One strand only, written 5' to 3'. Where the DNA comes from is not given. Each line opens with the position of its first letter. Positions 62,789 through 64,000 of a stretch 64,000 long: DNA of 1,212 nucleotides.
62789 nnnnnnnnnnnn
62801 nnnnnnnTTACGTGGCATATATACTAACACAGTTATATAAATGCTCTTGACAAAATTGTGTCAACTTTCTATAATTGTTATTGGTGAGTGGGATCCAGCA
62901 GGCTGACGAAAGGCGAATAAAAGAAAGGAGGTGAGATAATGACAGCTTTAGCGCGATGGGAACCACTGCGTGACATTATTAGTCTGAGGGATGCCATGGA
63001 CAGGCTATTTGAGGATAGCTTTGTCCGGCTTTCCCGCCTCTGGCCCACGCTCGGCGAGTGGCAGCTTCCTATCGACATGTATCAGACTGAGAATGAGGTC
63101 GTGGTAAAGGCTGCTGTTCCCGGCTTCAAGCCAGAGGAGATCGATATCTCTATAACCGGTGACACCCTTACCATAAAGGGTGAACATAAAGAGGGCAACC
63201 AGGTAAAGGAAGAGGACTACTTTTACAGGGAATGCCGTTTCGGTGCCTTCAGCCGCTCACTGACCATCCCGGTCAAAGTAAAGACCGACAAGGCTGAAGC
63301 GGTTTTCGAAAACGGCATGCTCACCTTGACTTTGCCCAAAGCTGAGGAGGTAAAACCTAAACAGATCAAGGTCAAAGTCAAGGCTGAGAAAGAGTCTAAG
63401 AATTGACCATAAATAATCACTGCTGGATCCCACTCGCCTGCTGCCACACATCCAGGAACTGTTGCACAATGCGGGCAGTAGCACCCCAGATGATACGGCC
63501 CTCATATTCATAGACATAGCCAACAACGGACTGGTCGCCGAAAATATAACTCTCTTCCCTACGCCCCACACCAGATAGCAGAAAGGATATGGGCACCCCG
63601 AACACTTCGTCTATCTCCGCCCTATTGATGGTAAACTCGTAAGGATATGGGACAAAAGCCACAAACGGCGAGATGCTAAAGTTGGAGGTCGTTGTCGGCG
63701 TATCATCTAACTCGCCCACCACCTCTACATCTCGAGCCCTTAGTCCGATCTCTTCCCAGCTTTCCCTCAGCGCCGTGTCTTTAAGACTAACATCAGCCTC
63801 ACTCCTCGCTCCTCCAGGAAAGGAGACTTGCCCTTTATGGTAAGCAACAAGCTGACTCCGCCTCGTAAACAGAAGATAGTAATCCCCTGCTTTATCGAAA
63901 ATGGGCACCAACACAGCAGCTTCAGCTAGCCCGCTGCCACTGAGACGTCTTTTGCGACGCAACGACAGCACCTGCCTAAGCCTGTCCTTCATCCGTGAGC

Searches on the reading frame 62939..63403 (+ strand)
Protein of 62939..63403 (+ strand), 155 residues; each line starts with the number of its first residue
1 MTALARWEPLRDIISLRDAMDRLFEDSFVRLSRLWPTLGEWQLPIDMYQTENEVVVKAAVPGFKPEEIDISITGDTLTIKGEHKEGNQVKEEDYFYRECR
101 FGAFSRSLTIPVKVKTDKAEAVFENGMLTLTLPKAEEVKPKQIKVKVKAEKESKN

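Call 26: search_protein_families(library=pfam, proteins=[window:62939-63403:+], max_evalue=0.00001)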
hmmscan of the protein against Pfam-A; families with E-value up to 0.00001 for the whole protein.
window:62939-63403:+ (155 aa): 3 families
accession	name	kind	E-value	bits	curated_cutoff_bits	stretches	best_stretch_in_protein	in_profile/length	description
PF00011.27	HSP20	-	9e-24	84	20.8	1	47-147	2-101/102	Hsp20/alpha crystallin family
PF17886.7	ArsA_HSP20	-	1.3e-07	31.5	22.5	1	52-130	2-61/63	HSP20-like domain found in ArsA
PF04969.22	CS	-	4e-06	28.2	21.3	0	46-134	4-78/78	CS domain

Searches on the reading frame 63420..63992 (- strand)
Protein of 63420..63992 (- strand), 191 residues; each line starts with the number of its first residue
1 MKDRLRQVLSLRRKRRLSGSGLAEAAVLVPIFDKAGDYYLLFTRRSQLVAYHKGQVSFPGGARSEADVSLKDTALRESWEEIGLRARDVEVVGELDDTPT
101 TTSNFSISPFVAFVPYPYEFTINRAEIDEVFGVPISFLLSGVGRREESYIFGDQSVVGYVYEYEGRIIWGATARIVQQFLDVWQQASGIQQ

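Call 57: search_protein_families(library=pfam, proteins=[window:63420-63992:-], max_evalue=0.00001)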
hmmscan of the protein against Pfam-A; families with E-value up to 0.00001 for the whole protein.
window:63420-63992:- (191 aa): 1 family
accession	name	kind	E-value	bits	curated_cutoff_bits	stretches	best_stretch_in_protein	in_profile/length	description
PF00293.34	NUDIX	-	4.4e-13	49.8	21.1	1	25-130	4-110/134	NUDIX domain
